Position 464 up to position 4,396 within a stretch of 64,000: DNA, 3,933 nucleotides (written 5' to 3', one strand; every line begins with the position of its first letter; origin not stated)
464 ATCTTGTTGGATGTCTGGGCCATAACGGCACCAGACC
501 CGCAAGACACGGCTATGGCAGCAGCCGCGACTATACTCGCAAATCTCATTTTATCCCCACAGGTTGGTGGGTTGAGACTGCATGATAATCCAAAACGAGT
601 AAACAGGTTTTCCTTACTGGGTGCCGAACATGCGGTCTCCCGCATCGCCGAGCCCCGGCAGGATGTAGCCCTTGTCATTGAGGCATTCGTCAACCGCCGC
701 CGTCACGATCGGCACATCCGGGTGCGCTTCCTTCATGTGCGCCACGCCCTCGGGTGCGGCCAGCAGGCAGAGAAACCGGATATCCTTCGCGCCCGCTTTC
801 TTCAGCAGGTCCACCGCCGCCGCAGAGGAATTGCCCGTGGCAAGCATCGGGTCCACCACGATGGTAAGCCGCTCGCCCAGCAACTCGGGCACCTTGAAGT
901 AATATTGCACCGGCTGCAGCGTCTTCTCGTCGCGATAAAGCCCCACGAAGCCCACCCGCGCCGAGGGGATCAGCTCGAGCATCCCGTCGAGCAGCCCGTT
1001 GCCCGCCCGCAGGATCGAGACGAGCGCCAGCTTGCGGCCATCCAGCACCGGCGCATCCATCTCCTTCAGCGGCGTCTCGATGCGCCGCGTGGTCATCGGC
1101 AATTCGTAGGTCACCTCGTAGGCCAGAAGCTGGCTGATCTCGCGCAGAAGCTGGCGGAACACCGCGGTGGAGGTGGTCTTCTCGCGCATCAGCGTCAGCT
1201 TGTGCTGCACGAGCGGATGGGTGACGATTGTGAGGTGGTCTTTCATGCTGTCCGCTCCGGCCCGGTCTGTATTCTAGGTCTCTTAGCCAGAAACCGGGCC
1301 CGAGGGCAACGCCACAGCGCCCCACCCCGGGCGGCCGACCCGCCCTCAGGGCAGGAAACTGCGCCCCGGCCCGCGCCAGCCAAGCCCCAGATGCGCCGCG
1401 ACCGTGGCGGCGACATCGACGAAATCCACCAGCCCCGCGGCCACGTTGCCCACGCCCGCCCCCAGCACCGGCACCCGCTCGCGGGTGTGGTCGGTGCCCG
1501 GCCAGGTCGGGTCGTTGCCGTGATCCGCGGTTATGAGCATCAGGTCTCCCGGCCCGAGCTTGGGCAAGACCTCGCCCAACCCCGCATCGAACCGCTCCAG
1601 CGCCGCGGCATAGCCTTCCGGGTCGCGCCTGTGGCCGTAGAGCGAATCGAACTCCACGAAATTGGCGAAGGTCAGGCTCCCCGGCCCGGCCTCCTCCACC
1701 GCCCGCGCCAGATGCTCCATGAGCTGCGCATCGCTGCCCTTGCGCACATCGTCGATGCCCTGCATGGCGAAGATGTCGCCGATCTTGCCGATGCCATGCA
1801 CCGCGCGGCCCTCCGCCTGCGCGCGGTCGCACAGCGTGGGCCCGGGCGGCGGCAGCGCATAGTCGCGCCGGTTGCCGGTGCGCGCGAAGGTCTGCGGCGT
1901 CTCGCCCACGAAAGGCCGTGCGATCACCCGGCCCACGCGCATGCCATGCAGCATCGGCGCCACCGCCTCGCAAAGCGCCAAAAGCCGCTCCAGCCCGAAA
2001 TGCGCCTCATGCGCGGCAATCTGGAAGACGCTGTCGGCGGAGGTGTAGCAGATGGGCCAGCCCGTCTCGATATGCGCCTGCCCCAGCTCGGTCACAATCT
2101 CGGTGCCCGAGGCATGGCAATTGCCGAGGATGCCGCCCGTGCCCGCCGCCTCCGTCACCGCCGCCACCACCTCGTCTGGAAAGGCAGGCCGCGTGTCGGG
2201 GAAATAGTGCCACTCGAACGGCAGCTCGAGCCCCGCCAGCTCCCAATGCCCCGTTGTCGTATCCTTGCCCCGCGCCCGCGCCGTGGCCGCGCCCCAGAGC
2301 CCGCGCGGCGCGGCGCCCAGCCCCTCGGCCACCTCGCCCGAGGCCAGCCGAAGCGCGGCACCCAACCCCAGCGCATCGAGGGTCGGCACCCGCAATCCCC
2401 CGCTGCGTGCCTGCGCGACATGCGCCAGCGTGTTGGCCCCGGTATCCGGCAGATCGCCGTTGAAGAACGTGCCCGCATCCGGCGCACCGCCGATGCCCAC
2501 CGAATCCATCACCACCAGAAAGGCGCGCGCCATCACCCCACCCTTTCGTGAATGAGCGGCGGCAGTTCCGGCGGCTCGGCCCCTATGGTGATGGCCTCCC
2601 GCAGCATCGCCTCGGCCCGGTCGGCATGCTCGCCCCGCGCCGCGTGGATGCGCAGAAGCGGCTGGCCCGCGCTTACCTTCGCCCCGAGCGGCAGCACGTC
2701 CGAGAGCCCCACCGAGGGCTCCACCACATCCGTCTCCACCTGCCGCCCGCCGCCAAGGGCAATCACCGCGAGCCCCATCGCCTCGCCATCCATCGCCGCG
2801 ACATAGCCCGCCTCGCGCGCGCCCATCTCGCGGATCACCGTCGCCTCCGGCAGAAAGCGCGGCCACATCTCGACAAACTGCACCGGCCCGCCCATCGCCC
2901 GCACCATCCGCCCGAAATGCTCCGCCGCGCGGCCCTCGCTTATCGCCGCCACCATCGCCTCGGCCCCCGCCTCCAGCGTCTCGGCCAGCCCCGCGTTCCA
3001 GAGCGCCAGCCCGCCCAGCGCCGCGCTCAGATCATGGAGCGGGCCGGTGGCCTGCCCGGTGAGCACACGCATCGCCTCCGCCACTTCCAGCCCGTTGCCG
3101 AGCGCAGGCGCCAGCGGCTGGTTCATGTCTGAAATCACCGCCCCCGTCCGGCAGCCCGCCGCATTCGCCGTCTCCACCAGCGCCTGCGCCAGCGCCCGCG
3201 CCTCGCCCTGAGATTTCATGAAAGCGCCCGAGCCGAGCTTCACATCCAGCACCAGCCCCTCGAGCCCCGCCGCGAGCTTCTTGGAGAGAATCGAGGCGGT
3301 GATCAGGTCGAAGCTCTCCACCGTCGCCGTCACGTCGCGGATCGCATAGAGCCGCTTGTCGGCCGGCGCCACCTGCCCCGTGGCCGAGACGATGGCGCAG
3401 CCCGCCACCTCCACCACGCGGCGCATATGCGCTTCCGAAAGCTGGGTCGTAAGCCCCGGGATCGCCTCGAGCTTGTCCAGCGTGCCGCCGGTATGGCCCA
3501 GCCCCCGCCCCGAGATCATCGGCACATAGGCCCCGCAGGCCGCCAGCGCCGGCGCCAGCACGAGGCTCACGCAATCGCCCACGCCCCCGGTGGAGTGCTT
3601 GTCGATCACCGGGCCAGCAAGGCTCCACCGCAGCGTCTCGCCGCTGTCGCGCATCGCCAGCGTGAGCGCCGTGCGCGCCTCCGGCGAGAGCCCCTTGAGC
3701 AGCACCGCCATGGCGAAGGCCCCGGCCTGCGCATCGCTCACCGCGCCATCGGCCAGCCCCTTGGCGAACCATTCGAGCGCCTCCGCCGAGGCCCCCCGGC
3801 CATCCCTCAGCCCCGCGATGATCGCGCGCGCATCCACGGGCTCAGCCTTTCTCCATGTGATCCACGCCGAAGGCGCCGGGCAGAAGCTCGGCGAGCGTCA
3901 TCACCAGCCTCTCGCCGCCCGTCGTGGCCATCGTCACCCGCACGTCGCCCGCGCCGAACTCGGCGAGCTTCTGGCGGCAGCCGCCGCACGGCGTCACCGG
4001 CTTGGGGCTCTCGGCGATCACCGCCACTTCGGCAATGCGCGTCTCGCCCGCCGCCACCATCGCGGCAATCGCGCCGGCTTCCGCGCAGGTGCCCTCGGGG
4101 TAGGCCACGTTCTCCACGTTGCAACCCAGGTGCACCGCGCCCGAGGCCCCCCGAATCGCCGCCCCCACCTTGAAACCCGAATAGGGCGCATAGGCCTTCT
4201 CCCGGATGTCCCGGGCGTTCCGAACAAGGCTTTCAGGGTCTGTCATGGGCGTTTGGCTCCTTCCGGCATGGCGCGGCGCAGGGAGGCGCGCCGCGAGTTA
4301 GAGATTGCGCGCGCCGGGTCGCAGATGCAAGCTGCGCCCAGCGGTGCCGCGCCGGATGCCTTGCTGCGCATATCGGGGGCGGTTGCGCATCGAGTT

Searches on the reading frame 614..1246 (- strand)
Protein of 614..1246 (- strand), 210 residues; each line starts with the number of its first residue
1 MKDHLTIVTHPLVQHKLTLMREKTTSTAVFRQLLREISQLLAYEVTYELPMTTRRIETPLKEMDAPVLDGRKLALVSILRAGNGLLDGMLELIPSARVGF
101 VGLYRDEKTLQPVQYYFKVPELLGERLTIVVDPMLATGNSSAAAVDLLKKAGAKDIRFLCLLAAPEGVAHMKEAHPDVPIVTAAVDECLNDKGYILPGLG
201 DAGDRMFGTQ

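Call 37: search_protein_families(library=pfam, proteins=[window:614-1246:-], max_evalue=0.001)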
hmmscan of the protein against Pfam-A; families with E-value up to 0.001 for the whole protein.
window:614-1246:- (210 aa): 2 families
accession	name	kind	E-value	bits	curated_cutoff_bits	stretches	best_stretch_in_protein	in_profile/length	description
PF14681.12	UPRTase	-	1.5e-73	247.1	27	1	8-209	2-206/206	Uracil phosphoribosyltransferase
PF00156.33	Pribosyltran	-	1.5e-07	31.3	26.3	1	70-170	28-132/158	Phosphoribosyl transferase domain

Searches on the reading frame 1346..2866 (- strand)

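Call 37: search_protein_families(library=pfam, proteins=[window:1346-2866:-], max_evalue=0.001)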
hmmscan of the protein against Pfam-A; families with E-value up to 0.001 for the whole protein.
window:1346-2866:- (506 aa): 1 family
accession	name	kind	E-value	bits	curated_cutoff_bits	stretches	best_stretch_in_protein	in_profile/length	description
PF01676.23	Metalloenzyme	-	3.6e-29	102.5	24.3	1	114-495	2-250/252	Metalloenzyme superfamily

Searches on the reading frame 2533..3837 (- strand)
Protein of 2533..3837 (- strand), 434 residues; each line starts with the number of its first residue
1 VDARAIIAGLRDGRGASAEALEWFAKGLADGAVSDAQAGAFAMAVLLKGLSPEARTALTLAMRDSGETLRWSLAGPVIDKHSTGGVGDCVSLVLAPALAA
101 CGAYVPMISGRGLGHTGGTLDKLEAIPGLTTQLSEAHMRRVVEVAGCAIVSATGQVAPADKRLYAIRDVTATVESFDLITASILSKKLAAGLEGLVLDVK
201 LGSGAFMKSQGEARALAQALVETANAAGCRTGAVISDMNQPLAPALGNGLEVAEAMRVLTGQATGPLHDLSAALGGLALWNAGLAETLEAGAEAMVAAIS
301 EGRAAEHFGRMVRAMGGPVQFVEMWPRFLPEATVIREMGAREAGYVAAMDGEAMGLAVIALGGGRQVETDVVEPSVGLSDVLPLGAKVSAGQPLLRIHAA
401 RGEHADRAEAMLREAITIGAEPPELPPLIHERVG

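Call 37: search_protein_families(library=pfam, proteins=[window:2533-3837:-], max_evalue=0.001)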
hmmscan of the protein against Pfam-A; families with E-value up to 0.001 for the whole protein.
window:2533-3837:- (434 aa): 3 families
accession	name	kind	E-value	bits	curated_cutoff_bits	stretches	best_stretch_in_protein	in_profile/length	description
PF00591.27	Glycos_transf_3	-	4.6e-42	144.9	27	1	76-304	3-252/253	Glycosyl transferase family, a/b domain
PF07831.19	PYNP_C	-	1.2e-17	63.8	27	1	345-418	1-74/75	Pyrimidine nucleoside phosphorylase C-terminal domain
PF02885.22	Glycos_trans_3N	-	6.2e-15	55.1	26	1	5-66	2-63/63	Glycosyl transferase family, helical bundle domain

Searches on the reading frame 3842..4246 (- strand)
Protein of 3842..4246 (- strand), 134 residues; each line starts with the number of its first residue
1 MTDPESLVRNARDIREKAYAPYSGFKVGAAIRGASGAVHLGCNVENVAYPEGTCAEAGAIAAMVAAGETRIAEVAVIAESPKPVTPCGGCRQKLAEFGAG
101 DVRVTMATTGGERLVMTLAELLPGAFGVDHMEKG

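Call 37: search_protein_families(library=pfam, proteins=[window:3842-4246:-], max_evalue=0.001)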
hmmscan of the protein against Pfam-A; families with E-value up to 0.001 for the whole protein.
window:3842-4246:- (134 aa): 2 families
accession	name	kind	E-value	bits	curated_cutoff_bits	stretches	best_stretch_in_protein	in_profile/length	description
PF00383.29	dCMP_cyt_deam_1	-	2.8e-15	56.5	25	1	2-104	2-100/102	Cytidine and deoxycytidylate deaminase zinc-binding region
PF08211.18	dCMP_cyt_deam_2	-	1.4e-07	32.2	25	1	6-79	43-117/130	Cytidine and deoxycytidylate deaminase zinc-binding region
